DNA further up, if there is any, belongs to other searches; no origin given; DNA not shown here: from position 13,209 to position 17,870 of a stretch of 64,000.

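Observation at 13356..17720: Unusual domain fusion within the 1454-aa protein, including a possibly degenerate exonuclease segment and about 390 unassigned residues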

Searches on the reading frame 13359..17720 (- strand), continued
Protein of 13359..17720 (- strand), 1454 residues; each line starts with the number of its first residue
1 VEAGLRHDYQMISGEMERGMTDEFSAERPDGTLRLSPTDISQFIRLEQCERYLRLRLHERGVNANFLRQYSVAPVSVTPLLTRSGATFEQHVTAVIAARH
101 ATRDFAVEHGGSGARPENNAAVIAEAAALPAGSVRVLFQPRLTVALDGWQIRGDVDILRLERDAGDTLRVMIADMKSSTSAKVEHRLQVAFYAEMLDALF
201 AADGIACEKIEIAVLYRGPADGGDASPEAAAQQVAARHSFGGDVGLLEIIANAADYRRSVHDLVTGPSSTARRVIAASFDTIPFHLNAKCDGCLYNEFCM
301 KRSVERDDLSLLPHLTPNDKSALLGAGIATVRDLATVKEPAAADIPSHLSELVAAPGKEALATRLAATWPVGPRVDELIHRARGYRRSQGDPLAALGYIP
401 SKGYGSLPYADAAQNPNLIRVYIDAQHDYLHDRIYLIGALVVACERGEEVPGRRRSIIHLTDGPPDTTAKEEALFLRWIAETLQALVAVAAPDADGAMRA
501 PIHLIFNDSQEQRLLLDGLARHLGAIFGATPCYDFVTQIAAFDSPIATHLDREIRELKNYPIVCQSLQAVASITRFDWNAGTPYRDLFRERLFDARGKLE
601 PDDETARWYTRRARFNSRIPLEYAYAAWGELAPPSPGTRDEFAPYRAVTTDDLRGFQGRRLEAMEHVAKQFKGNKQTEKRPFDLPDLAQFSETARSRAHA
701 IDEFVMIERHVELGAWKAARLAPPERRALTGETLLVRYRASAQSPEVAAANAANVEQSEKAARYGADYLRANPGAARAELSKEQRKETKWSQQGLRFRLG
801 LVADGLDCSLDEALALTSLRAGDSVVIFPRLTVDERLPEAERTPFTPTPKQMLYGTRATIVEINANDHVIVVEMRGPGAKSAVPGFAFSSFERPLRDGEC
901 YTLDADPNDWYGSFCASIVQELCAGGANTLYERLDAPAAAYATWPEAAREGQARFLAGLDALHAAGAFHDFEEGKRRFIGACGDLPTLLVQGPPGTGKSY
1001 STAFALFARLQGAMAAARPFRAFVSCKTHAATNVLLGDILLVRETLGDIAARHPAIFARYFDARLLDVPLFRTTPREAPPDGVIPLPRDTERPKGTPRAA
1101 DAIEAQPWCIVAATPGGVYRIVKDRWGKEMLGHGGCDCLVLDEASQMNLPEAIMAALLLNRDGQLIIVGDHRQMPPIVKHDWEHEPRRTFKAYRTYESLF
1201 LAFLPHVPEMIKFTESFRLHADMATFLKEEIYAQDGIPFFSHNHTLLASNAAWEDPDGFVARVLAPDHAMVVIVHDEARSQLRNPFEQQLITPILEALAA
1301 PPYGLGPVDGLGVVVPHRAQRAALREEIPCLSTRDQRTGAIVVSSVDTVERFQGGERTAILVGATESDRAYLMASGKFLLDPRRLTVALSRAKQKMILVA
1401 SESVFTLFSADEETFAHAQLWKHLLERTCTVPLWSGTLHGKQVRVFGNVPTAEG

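Call 17: find_related_loci(query=A1, collection=genome_contigs, flank=10000)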
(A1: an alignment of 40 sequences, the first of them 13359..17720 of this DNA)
Query A1 (1454 aa) in genome_contigs; peptide patterns used: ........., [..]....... (x = any residue, [..] = any of these).
600 stretches matched a pattern (row limit reached: there are more); 134 encode a relative of the query (tblastn E <= 1e-3); the best 80 are kept; 80 distinct loci.
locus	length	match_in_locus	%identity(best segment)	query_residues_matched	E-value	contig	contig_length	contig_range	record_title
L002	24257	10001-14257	55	30-1447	0e+0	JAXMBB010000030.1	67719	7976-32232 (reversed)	MAG: Gemmataceae bacterium isolate STL-PLA25 C2.149.fa-30, whole genome shotgun sequence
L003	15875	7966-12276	55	29-1448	0e+0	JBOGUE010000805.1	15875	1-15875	MAG: Thermomicrobiales bacterium isolate M3-S_metawrap_bin.154 k127_2065682, whole genome shotgun sequence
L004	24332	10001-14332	53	26-1450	0e+0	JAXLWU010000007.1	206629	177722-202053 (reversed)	MAG: Thermomicrobiales bacterium isolate STL-CHL31 C2.82.fa-7, whole genome shotgun sequence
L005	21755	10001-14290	52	35-1448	0e+0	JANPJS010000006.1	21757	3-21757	MAG: Abditibacteriaceae bacterium isolate VAR_61_metabat_366 VAR_61_k141_2303700, whole genome shotgun sequence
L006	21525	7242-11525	58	31-1452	0e+0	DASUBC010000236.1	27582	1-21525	MAG TPA_asm: Thermomicrobiales bacterium isolate SMAG_U2511 k141_601889, whole genome shotgun sequence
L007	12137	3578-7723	46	35-1448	0e+0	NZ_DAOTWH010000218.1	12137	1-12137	MAG: Chloroflexus sp. isolate H12_130 k73_2058067, whole genome shotgun sequence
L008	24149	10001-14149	46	35-1448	0e+0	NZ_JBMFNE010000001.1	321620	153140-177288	MAG: Chloroflexus sp. isolate KM4338-03 NODE_1_length_321620_cov_87.752951, whole genome shotgun sequence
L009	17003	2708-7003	54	30-1451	0e+0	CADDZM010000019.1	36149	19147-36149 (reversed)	Chloroflexi bacterium isolate 14 genome assembly, contig: NODE_631_length_36149_cov_6.957748, whole genome shotgun seque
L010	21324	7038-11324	53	34-1450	0e+0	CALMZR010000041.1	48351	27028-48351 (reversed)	MAG TPA_asm: uncultured Chloroflexi bacterium isolate SRR6670122_bin.72_CONCOCT_v1.1_MAG genome assembly, contig: ERZ534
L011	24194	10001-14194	43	35-1448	0e+0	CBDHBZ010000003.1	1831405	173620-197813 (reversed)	MAG: Abditibacterium sp. isolate 8b3576e8-bfd9-4b4c-bc7a-fdc956353a50 genome assembly, contig: contig_3, whole genome sh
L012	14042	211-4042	38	131-1453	0e+0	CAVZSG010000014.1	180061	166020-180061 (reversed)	MAG: uncultured Chloroflexia bacterium isolate MFD09730.bin.2.128 genome assembly, contig: contig_56426, whole genome sh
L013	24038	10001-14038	33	30-1447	0e+0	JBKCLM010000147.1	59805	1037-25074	MAG: Chloroflexota bacterium isolate samp_450_semibin_629 samp_450_999978, whole genome shotgun sequence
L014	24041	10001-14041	33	30-1447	0e+0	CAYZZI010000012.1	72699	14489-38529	MAG TPA_asm: uncultured Klebsiella sp. isolate SRP278252_co3_10 genome assembly, contig: NODE_371_length_72699_cov_14.29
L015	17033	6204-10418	31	35-1447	0e+0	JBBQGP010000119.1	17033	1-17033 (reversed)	MAG: Chloroflexia bacterium isolate Co_metawrap_959 Cmw_959_k141_2242366_length_17033_cov_15.9964, whole genome shotgun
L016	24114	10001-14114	36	35-1445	4e-83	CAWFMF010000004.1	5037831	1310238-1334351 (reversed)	MAG: uncultured Acidobacteriota bacterium isolate MFD04212.bin.1.294 genome assembly, contig: contig_41, whole genome sh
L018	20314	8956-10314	25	989-1402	2e-24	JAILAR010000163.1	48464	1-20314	MAG: Eubacterium sp. isolate RUI538 k141_9255661_flag=0_multi=24.4160_len=48464, whole genome shotgun sequence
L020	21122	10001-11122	28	971-1405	8e-22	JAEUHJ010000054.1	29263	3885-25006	MAG: Verrucomicrobiaceae bacterium isolate new MAG-14 k141_188140, whole genome shotgun sequence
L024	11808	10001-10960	26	1137-1430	9e-19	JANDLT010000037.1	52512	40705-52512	MAG: Pyrinomonadaceae bacterium MAG19_C2-C3 MAG19_36, whole genome shotgun sequence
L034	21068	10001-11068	26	988-1405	7e-13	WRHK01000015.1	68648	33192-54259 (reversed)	MAG: Promicromonosporaceae bacterium isolate Nt197P3bin111 Ga0082212_10000330, whole genome shotgun sequence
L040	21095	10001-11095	26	973-1399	1e-11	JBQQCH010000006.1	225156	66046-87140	Pseudarthrobacter sp. 1C304 contig_6, whole genome shotgun sequence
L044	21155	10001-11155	24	954-1406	1e-10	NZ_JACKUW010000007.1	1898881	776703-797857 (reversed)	Mycolicibacterium sediminis strain DSM 45643 MSED-DSM45643DSM45643_contig000019, whole genome shotgun sequence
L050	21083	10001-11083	26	984-1405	4e-10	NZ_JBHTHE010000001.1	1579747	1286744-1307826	Microbacterium sp. GCM10027623 strain CGMCC 1.60115 GCM70027623_5, whole genome shotgun sequence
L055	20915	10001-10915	23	1132-1405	8e-10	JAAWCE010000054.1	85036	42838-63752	MAG: Lachnospiraceae bacterium isolate ABMPRH_256_1 k141_1194032, whole genome shotgun sequence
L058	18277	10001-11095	25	988-1405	1e-9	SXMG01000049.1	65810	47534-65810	MAG: Actinomycetota bacterium isolate F1-120-MAGs162 F1-120__c281845, whole genome shotgun sequence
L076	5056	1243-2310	25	988-1405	2e-8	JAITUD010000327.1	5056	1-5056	MAG: Microbacterium sp. isolate Sph363_bin42 k119_435550, whole genome shotgun sequence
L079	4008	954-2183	24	989-1405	6e-8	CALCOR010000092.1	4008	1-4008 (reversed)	MAG TPA_asm: uncultured euryarchaeote isolate ERR599166_bin.80_CONCOCT_v1.1_MAG genome assembly, contig: ERZ842091.24050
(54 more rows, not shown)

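Call 20: find_encoding_contigs(protein=P0005, flank=7000, max_places=2)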
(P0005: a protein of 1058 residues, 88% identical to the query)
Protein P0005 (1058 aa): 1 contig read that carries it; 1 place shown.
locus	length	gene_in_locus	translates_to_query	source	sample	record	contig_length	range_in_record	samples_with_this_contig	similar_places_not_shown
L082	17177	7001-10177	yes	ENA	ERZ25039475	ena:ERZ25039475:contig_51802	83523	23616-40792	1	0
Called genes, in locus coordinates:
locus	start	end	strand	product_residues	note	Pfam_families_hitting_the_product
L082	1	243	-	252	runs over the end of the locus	-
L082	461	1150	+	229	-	-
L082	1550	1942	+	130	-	-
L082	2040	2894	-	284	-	PF01061:ABC2_membrane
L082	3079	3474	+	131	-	-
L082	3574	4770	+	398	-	PF01546:Peptidase_M20, PF07687:M20_dimer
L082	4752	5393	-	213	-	PF13280:WYL (weak), PF25583:WCX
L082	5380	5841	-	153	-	-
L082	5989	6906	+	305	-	PF20208:ARPP-1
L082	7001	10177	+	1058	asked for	PF12705:PDDEXK_1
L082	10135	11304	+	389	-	PF13086:AAA_11 (weak), PF13087:AAA_12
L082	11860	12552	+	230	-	PF00133:tRNA-synt_1, PF09334:tRNA-synt_1g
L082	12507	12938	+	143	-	PF13603:tRNA-synt_1_2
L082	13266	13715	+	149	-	PF00133:tRNA-synt_1, PF09334:tRNA-synt_1g (weak)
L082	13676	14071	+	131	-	-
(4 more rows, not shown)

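Call 21: find_encoding_contigs(protein=P0003, flank=7000, max_places=2)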
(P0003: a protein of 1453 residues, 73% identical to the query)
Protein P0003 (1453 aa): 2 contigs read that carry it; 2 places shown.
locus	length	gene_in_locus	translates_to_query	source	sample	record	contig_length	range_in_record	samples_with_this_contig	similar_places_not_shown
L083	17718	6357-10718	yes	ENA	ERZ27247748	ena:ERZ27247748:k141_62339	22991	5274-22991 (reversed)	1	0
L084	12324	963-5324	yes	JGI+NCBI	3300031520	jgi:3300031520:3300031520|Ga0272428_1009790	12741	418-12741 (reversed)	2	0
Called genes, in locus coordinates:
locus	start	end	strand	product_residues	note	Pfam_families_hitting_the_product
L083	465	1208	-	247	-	-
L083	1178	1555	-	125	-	PF20586:DUF6788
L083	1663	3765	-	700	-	PF09250:Prim-Pol, PF13148:DUF3987 (faint)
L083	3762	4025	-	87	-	-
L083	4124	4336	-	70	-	PF12728:HTH_17 (weak)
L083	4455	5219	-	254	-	-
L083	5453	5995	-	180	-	PF00589:Phage_integrase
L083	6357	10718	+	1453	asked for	PF12705:PDDEXK_1, PF13086:AAA_11 (faint), PF13245:AAA_19 (weak), PF13087:AAA_12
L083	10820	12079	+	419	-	PF00092:VWA, PF13519:VWA_2, PF13768:VWA_3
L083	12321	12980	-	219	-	-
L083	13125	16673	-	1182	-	PF06114:Peptidase_M78 (weak), PF00580:UvrD-helicase, PF13245:AAA_19, PF13604:AAA_30 (faint), PF13538:UvrD_C_2 (faint), PF13361:UvrD_C, PF12705:PDDEXK_1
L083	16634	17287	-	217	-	-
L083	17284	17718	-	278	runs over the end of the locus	-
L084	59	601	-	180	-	PF00589:Phage_integrase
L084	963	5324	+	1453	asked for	PF12705:PDDEXK_1, PF13086:AAA_11 (faint), PF13245:AAA_19 (weak), PF13087:AAA_12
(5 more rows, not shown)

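Call 22: find_encoding_contigs(protein=P0004, flank=7000, max_places=2)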
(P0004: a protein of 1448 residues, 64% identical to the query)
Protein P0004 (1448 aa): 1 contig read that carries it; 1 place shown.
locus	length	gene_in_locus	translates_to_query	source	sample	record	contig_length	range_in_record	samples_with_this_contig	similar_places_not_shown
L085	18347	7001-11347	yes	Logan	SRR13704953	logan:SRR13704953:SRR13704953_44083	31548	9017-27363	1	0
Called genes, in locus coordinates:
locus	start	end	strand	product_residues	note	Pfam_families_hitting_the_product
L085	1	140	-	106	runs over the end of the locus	-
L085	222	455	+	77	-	-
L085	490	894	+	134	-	-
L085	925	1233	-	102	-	-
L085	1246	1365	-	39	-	-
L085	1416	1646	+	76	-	-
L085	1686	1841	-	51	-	-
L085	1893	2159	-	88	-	PF13560:HTH_31, PF01381:HTH_3, PF13443:HTH_26 (weak), PF22495:HTH_92 (faint)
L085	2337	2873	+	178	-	-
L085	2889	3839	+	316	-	-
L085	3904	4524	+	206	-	-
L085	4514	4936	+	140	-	-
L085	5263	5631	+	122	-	-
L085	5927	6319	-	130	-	-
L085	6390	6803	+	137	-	-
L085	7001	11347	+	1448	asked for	PF12705:PDDEXK_1, PF13086:AAA_11 (faint), PF13245:AAA_19 (faint), PF13604:AAA_30 (faint), PF13087:AAA_12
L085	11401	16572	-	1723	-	PF13195:DUF4011, PF13086:AAA_11, PF13245:AAA_19 (faint), PF13604:AAA_30 (faint), PF13086:AAA_11 (weak), PF13087:AAA_12, PF18741:MTES_1575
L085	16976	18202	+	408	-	PF02037:SAP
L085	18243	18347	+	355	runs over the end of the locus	-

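Call 33: search_solved_structures(query=A1, max_evalue=10)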
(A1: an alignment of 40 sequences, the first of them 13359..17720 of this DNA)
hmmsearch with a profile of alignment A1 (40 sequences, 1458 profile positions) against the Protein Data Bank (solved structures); distinct sequences matched with E-value up to 10: 27.
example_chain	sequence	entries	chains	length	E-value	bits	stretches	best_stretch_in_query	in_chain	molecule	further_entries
5eaw_A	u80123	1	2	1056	2.9e-22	81.3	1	1131-1416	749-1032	DNA replication ATP-dependent helicase/nuclease DNA2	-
5ean_A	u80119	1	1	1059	3e-22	81.2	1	1131-1416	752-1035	DNA replication ATP-dependent helicase/nuclease DNA2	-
5eax_A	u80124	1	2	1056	2.1e-21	78.4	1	1131-1416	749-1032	DNA replication ATP-dependent helicase/nuclease DNA2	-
8rd3_A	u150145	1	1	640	3.7e-18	67.7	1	971-1400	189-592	ATP-dependent helicase NAM7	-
2xzo_A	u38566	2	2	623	7.6e-18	66.6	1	974-1401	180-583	REGULATOR OF NONSENSE TRANSCRIPTS 1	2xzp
2gjk_A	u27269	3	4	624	7.6e-18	66.6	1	974-1401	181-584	Regulator of nonsense transcripts 1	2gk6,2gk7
2xzl_A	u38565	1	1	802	7.9e-18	66.6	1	972-1400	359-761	ATP-DEPENDENT HELICASE NAM7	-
6ej5_A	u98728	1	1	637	8.1e-18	66.5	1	975-1401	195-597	Regulator of nonsense transcripts 1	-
9qdq_A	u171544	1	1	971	1.4e-17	65.8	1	972-1400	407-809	ATP-dependent helicase NAM7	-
2wjv_A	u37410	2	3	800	1.5e-17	65.7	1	975-1401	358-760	REGULATOR OF NONSENSE TRANSCRIPTS 1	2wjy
9qwn_A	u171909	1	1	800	1.5e-17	65.7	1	975-1401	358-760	Isoform 2 of Regulator of nonsense transcripts 1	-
5mzn_A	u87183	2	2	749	2.5e-11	45.1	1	1140-1399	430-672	Helicase SEN1,Helicase SEN1 | Helicase SEN1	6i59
9q9z_A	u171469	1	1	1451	2.8e-11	44.9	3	989-1087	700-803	NFX1-type zinc finger-containing protein 1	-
4b3g_A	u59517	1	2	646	7.4e-11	43.5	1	978-1405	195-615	DNA-BINDING PROTEIN SMUBP-2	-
4b3f_X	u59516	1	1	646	1e-10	43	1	978-1405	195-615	DNA-BINDING PROTEIN SMUBP-2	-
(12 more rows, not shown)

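Call 35: list_cluster_members(proteins=[P0001])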
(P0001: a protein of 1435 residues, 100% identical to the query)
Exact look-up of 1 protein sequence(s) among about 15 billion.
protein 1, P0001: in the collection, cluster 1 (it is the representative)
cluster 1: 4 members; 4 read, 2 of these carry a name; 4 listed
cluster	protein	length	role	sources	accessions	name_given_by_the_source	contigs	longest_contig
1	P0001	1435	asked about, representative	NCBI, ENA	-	-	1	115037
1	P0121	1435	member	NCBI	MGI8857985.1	MAG: AAA domain-containing protein [Thermomicrobiales bacterium]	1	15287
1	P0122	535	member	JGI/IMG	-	hypothetical protein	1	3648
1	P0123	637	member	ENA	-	-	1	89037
